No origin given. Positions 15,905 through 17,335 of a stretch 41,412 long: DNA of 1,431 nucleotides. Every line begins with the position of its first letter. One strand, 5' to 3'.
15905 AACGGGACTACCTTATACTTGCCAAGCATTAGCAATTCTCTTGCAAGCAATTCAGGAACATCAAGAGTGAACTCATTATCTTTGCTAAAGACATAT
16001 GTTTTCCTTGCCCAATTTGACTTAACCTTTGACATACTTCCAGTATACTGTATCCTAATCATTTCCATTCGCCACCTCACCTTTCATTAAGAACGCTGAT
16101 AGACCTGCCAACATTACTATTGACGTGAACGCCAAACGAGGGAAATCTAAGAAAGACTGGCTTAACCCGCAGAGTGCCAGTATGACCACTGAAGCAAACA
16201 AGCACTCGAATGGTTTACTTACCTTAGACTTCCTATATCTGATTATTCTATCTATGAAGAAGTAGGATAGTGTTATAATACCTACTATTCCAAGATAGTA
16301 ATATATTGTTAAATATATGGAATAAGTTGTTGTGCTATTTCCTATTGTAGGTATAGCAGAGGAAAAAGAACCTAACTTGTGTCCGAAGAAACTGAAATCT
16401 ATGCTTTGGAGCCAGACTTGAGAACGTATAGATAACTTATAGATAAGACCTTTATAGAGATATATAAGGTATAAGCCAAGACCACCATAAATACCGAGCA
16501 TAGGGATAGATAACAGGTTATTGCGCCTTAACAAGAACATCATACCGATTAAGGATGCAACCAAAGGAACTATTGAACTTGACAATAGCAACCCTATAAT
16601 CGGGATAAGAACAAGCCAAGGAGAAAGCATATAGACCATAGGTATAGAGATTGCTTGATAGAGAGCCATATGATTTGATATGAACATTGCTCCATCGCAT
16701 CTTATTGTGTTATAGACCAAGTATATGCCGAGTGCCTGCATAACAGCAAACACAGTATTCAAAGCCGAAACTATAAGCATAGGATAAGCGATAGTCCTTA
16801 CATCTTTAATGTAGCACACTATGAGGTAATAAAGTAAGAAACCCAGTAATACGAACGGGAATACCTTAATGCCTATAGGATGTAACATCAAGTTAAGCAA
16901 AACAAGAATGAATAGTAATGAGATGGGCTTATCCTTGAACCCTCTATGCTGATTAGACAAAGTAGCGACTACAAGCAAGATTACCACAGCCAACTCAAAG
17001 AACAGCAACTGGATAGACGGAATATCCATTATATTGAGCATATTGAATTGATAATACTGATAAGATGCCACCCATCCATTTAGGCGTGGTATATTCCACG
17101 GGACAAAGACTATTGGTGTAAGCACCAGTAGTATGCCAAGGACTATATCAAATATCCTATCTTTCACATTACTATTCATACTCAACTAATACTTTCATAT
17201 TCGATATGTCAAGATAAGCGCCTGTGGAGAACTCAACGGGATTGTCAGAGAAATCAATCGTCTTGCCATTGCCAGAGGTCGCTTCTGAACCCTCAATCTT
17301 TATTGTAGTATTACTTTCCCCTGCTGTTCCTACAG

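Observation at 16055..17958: Two Sec-exported paralogs plus a Wzy/WaaL-like 12-TM protein wedged between the capsid and tail genes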

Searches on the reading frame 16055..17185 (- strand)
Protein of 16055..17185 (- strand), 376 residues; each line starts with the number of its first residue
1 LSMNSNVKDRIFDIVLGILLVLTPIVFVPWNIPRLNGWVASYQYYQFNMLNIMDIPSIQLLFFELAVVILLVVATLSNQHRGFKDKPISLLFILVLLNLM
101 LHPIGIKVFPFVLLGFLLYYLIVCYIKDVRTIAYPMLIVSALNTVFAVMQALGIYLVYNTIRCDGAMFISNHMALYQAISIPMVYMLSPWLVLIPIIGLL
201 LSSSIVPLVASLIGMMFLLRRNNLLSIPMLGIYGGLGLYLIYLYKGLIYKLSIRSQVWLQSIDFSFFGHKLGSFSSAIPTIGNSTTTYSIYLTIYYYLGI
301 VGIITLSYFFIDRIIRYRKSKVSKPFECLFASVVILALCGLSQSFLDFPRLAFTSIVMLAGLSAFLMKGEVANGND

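Call 4: search_protein_families(library=pfam, proteins=[window:16055-17185:-], max_evalue=0.1)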
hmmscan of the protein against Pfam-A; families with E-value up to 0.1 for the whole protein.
window:16055-17185:- (376 aa): 0 families

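Call 5: search_protein_families(library=phrogs, proteins=[window:16055-17185:-], max_evalue=0.01)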
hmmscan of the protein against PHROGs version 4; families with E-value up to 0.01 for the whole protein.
window:16055-17185:- (376 aa): 0 families

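Call 6: search_protein_families(library=ncbifam, proteins=[window:16055-17185:-], max_evalue=1)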
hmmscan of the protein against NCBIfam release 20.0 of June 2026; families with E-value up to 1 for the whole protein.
window:16055-17185:- (376 aa): 0 families

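Call 10: find_homologous_proteins(query=window:16055-17179:-, max_evalue=0.001)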
Query window:16055-17179:- (374 aa): 12 proteins with E <= 0.001 among 8000 candidates.
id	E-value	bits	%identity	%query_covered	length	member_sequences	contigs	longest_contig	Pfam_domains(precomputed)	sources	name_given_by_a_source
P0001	6.6e-233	790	100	100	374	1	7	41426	-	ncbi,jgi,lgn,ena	-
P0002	1.3e-158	546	69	98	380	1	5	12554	-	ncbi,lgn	-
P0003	2.0e-156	539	67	99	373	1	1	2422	-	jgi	jgi:hypothetical protein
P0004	1.9e-155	536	66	98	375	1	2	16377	-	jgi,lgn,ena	jgi:hypothetical protein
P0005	3.6e-150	518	64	99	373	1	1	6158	-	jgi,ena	-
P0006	1.4e-95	339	46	98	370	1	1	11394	-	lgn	-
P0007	1.1e-92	329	51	85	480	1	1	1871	-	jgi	-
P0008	2.0e-67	246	40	93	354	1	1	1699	-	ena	-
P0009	2.9e-57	213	41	98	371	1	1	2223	-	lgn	-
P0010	8.1e-55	205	40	93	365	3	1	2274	PF04932.21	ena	-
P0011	2.8e-46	176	35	96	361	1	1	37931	-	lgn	-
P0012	6.1e-46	175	38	94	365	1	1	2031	-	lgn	-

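Call 13: search_solved_structures(query=A1, max_evalue=10, show_alignments=3)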
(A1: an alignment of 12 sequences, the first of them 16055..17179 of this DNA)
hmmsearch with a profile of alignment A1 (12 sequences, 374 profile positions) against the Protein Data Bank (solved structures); distinct sequences matched with E-value up to 10: 0.

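Call 14: search_protein_families(library=pfam, alignment_id=A1, max_evalue=1)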
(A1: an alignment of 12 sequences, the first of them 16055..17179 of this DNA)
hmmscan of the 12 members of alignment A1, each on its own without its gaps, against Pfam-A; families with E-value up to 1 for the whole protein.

A. member 1, window:16055-17179:- (374 aa): 0 families

B. families by the number of members that match (of 12 scanned): 2 families
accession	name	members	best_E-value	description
PF04932.20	Wzy_C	3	2.5e-06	O-Antigen ligase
PF12292.13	DUF3624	2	0.093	Protein of unknown function (DUF3624)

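Call 17: find_encoding_contigs(protein=P0011, flank=10000, max_places=3)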
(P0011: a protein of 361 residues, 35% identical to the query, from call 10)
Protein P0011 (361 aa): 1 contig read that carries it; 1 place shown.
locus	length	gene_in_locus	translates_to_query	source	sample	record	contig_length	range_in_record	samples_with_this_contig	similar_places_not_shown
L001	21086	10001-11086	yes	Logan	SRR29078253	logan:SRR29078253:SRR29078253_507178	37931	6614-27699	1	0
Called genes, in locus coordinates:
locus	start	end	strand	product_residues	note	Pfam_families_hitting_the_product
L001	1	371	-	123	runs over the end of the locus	-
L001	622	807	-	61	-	-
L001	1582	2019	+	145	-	-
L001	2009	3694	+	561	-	-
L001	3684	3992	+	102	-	-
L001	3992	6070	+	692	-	PF23899:SU10_portal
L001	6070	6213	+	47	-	-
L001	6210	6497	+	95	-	-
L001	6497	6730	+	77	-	-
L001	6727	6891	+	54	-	-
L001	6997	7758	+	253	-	-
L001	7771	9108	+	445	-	PF13252:Phage_capsid_3, PF05065:Phage_capsid (faint)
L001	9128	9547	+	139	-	-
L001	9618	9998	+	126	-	-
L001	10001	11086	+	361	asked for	-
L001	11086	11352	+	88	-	-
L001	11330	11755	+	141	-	-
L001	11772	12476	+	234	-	PF24175:SU10_adaptor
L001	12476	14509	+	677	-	-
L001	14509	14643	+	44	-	-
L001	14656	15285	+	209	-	-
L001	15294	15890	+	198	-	-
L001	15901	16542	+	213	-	-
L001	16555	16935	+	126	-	-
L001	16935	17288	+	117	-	-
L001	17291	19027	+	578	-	-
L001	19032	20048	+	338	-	-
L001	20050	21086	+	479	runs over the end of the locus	-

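Call 18: find_encoding_contigs(protein=P0004, flank=10000, max_places=3)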
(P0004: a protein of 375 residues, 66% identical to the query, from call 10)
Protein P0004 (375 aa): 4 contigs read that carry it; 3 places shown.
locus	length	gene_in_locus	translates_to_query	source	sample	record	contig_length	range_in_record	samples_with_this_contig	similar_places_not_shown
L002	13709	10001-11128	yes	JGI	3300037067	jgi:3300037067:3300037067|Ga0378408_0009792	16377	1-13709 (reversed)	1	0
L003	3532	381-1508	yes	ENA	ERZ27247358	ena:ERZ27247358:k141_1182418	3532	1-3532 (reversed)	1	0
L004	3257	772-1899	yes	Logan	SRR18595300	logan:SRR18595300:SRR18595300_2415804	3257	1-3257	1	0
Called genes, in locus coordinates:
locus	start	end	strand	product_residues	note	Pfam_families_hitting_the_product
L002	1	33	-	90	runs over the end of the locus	-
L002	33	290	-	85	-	-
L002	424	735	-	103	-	-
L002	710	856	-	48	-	-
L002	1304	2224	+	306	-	PF18930:DUF5679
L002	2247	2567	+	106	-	PF14221:DUF4330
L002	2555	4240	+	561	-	-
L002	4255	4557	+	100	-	-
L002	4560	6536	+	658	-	PF23899:SU10_portal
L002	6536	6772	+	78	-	-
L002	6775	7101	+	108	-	-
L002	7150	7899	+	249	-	-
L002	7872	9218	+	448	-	PF13252:Phage_capsid_3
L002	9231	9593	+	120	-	-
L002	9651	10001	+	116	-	-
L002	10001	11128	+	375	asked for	-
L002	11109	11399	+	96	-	-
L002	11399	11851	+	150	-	-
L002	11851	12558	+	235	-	PF24175:SU10_adaptor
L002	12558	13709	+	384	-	?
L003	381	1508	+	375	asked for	-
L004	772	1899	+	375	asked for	-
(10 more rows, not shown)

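Call 20: find_encoding_contigs(protein=P0006, flank=10000, max_places=2)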
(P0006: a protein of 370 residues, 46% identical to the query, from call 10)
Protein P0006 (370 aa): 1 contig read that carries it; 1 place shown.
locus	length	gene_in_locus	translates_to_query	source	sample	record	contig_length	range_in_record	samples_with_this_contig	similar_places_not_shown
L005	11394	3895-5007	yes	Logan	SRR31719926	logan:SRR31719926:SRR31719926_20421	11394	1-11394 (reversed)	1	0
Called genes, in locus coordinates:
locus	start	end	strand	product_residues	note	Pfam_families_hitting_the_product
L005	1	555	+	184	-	?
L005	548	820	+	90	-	-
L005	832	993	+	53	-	-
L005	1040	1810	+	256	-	-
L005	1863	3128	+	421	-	PF13252:Phage_capsid_3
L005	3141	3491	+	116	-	-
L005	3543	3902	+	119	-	-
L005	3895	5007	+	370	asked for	-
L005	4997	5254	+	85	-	-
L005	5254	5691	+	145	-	-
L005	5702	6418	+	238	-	PF24175:SU10_adaptor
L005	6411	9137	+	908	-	PF13385:Laminin_G_3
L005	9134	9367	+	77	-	-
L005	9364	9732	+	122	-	-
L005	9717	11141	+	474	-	-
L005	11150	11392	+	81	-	?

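Call 21: find_encoding_contigs(protein=P0002, flank=10000, max_places=2)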
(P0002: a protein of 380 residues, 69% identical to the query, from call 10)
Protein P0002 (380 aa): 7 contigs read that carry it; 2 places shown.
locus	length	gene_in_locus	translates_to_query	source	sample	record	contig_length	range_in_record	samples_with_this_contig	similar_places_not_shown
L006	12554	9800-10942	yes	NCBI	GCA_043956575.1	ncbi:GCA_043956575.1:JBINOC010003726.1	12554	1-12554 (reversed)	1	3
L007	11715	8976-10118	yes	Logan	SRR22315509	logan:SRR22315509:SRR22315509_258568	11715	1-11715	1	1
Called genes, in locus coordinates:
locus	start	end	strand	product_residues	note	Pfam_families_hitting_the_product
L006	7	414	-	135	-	PF24692:DUF7659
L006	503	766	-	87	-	-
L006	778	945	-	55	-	-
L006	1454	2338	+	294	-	PF18930:DUF5679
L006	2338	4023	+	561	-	-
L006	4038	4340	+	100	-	-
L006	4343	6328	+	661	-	PF23899:SU10_portal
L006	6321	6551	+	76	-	-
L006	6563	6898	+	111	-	-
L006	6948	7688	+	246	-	-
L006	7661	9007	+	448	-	PF13252:Phage_capsid_3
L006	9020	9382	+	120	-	-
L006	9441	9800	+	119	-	-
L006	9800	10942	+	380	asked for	-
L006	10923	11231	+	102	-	-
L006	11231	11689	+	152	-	-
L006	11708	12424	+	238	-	PF24175:SU10_adaptor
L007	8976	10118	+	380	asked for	-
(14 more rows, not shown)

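Call 24: search_dna_similar(query=window:16055-17179:-, collection=phages, mode=protein, max_evalue=1, max_rows=15)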
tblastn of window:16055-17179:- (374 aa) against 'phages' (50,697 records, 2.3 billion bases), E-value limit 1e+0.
No match.
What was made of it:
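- On Phage serotype-conversion morons (D3 Wzy-beta type): The membrane protein gave no tblastn match in GenBank phages (call 24).
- The membrane protein has no match in GenBank phages (call 24).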

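Call 25: predict_structure(alignment_id=A1)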
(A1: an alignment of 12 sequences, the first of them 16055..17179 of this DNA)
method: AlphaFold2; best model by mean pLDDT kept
length: 374 residues; sequences in the alignment: 12
mean_pLDDT: 62.6   pTM: 0.59
mean pLDDT of the five models: 62.6, 62.5, 57.7, 56.7, 56.6
residues with pLDDT >= 90: 0; 70-90: 112; 50-70: 190; < 50: 72
segments of 3 or more residues with pLDDT < 50: 27-29, 40-50, 155-168, 259-286, 288-290, 367-374
pLDDT, mean of each block of 10 residues (from residue 1): 55 67 52 51 48 57 67 59 63 63 59 68 70 78 74 52 42 81 84 82 79 76 67 72 62 54 38 39 42 58 68 64 79 74 57 69 57 31
secondary structure, 60 per line:
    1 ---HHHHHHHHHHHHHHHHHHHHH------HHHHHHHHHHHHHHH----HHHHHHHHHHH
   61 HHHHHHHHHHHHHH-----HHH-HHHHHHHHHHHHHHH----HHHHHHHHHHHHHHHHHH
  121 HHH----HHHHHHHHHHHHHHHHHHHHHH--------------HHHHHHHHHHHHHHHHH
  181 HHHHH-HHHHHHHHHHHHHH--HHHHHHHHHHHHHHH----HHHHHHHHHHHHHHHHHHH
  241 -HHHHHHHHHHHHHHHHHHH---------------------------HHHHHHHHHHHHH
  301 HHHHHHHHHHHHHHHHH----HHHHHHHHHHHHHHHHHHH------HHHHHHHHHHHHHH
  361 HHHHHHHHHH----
elements in order: H4-24 H31-45 H50-74 H84-98 H103-123 H128-149 H164-185 H187-200 H203-217 H222-240 H242-260 H288-317 H322-340 H347-370
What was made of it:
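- Its structural model is only moderate, pLDDT 62.6 (call 25).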

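Call 29: fold_search(model_id=the predicted structure, library=pdb)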
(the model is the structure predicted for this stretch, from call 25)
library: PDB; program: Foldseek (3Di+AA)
matches with E <= 10: 94; with E <= 0.001: 0
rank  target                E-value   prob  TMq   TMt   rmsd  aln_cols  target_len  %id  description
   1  7tpg_B                7.0e-02  1.00  0.51  0.48   9.2       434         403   14  Single-Particle Cryo-EM Structure of the WaaL O-antigen ligase in its ligand bound state (released 2022-04-06)
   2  7c7q_B                7.8e-01  0.09  0.13  0.09  22.3       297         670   12  Cryo-EM structure of the baclofen/BHFF-bound human GABA(B) receptor in active state (released 2020-07-01)
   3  9jqx_A                8.1e-01  0.10  0.13  0.09  20.9       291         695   12  CGP54626-bound-DGABAB (released 2025-10-01)
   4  9ii3_B                1.1e+00  0.09  0.14  0.08  21.7       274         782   11  Cryo-EM Structure of the 2:1 Complex of mGlu3 and beta-arrestin1 (released 2025-03-05)
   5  5ung                  1.3e+00  0.08  0.15  0.14  23.2       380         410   11  XFEL structure of human angiotensin II type 2 receptor (Orthorhombic form) in complex with compound 1 (N-benzyl-N-(2-eth (released 2017-04-05)
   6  7cum_B                1.5e+00  0.06  0.13  0.09  21.9       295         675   14  Cryo-EM structure of human GABA(B) receptor bound to the antagonist CGP54626 (released 2020-11-11)
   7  7fc9                  1.5e+00  0.05  0.13  0.10  24.6       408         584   10  Crystal structure of CmABCB1 in lipidic mesophase revealed by LCP-SFX (released 2022-02-02)
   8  6lw5_A                1.6e+00  0.06  0.15  0.14  23.4       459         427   11  Crystal structure of the human formyl peptide receptor 2 in complex with WKYMVm (released 2020-03-25)
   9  5khn_A                1.7e+00  0.03  0.11  0.06  38.3       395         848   12  Crystal structures of the Burkholderia multivorans hopanoid transporter HpnN (released 2017-06-14)
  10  6w2y_A                1.7e+00  0.10  0.16  0.11  21.0       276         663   11  CryoEM Structure of GABAB1b Homodimer (released 2020-07-01)
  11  7sf8_A                1.8e+00  0.07  0.15  0.19  21.8       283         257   16  GPR56 (ADGRG1) 7TM domain bound to tethered agonist in complex with G protein heterotrimer (released 2022-04-27)
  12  6w2x_A                2.0e+00  0.07  0.15  0.10  22.4       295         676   12  CryoEM Structure of Inactive GABAB Heterodimer (released 2020-07-01)
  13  9oq0_B                2.0e+00  0.05  0.12  0.15  21.5       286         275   12  Structure of the sweet receptor bound to sucralose in the compact state, transmembrane domain (released 2025-08-27)
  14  9kt8_R                2.3e+00  0.07  0.14  0.17  21.3       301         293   11  Cryo-EM structure of HCA2-Gi complex with acifran (released 2025-12-10)
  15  5unf_A                2.3e+00  0.04  0.14  0.14  22.4       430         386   10  XFEL structure of human angiotensin II type 2 receptor (Monoclinic form) in complex with compound 1 (N-benzyl-N-(2-eth (released 2017-04-05)
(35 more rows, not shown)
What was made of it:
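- On Wzy_C superfamily (Pfam PF04932: WaaL / PglL / Wzy): Foldseek top hit is WaaL 7TPG, TM 0.51/0.48, with the next hits below 0.25 (call 29).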

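Call 35: search_solved_structures(query=P0010, max_evalue=10, show_alignments=3)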
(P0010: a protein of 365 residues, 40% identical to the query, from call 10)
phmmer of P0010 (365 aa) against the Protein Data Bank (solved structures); distinct sequences matched with E-value up to 10: 0.
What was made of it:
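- The profile of its 12-member family, and the closer-to-Wzy_C relative P0010, gave no PDB sequence hit (calls 13, 35).
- Tried and rejected: Sequence searches against PDB with the 12-member family profile and with relative P0010 (calls 13, 35).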

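Call 36: search_protein_families(library=pfam, proteins=[P0008, P0009, P0010, P0011, P0012, P0006, P0007], max_evalue=1)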
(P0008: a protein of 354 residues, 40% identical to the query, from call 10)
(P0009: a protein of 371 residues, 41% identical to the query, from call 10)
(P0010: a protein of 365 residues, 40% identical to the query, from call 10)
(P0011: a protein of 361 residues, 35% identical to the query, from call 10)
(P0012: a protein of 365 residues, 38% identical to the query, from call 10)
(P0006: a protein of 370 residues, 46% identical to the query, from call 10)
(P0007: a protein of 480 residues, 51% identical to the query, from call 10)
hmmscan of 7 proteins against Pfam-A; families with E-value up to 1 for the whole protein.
P0008 (354 aa): 1 family
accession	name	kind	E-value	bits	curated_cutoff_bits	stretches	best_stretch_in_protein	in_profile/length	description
PF04932.20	Wzy_C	-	0.00038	20.7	31.7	1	182-301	4-148/149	O-Antigen ligase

P0009 (371 aa): 0 families

P0010 (365 aa): 1 family
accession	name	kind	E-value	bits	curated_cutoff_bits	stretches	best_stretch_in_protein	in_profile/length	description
PF04932.20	Wzy_C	-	2.5e-06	27.8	31.7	1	178-300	2-148/149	O-Antigen ligase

P0011 (361 aa): 1 family
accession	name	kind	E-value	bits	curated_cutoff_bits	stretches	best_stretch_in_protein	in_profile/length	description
PF04932.20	Wzy_C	-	0.0072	16.6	31.7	1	179-300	2-149/149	O-Antigen ligase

P0012 (365 aa): 0 families

P0006 (370 aa): 0 families

P0007 (480 aa): 0 families
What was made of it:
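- On Wzy_C superfamily (Pfam PF04932: WaaL / PglL / Wzy): The closest relatives that hit reach at most 27.8 bits, against a cutoff of 31.7 (call 36). The matches cover the full model at the equivalent region, residues about 178-300 (call 36).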

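Call 54: find_related_loci(query=A1, collection=genome_contigs, flank=6000)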
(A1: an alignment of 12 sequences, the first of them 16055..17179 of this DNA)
Query A1 (374 aa) in genome_contigs; peptide patterns used: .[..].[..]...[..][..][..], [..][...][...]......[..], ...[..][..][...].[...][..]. (x = any residue, [..] = any of these).
63 stretches matched a pattern, but none encodes a relative of the query by tblastn (E <= 1e-3).

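Call 55: find_related_loci(query=A1, collection=viral_contigs, flank=6000)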
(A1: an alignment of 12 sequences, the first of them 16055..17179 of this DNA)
Query A1 (374 aa) in viral_contigs; peptide patterns used: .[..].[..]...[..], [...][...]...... (x = any residue, [..] = any of these).
199 stretches matched a pattern; 10 encode a relative of the query (tblastn E <= 1e-3); 9 distinct loci.
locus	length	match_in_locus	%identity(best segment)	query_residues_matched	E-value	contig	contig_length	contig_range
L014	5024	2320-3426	64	6-374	3e-162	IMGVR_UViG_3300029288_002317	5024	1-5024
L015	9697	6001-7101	66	6-372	1e-152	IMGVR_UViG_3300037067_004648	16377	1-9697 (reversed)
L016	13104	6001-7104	37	7-374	2e-63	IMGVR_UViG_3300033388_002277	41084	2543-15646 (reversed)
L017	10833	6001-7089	34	9-372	1e-52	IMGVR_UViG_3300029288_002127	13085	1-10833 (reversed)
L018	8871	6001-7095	34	11-371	3e-52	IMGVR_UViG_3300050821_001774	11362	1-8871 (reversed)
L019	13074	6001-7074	35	4-362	1e-50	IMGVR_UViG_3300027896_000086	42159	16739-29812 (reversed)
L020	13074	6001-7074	35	9-361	2e-50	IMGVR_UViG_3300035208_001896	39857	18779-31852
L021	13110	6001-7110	32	7-368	4e-48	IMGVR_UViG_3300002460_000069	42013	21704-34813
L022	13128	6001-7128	36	2-369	2e-55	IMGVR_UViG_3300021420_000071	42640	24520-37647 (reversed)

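Call 69: search_protein_representatives(alignment_id=A1)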
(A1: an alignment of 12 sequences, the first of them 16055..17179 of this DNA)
Query: 12 sequences, 374 profile positions. Proteins with E-value up to 0.001 (for the whole library): 651; up to 1e-10: 213; up to 1e-30: 30. The best 150 are listed.
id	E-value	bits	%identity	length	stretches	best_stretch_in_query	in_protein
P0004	2.1e-168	576.6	-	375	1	3-372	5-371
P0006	1.3e-152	524.7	-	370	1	3-371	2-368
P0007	4.1e-138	476.9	-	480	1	4-373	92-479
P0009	2.0e-136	471.4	-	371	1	6-374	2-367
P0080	1.0e-119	416.4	-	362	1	6-369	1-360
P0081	1.0e-105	370.3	-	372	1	6-368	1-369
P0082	5.7e-105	367.9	-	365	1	6-371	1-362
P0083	7.1e-102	357.7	-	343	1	34-369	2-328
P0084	3.1e-96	339.1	-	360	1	6-369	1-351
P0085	5.4e-96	338.3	-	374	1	6-372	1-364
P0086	6.9e-94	331.4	-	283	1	88-365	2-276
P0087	1.2e-91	324.0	-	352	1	6-363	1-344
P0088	1.7e-90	320.2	-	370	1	11-366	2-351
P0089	2.1e-86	306.8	-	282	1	91-373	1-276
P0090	3.3e-83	296.3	-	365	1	7-365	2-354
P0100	1.1e-34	136.6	-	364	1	44-363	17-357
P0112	1.5e-27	113.1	-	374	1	50-364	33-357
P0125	3.6e-23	98.7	-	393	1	4-363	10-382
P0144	3.5e-20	88.8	-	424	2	36-277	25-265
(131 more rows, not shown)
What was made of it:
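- On Wzy_C superfamily (Pfam PF04932: WaaL / PglL / Wzy): A profile of 12 homologs finds 651 proteins at E <= 1e-3 (call 69).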
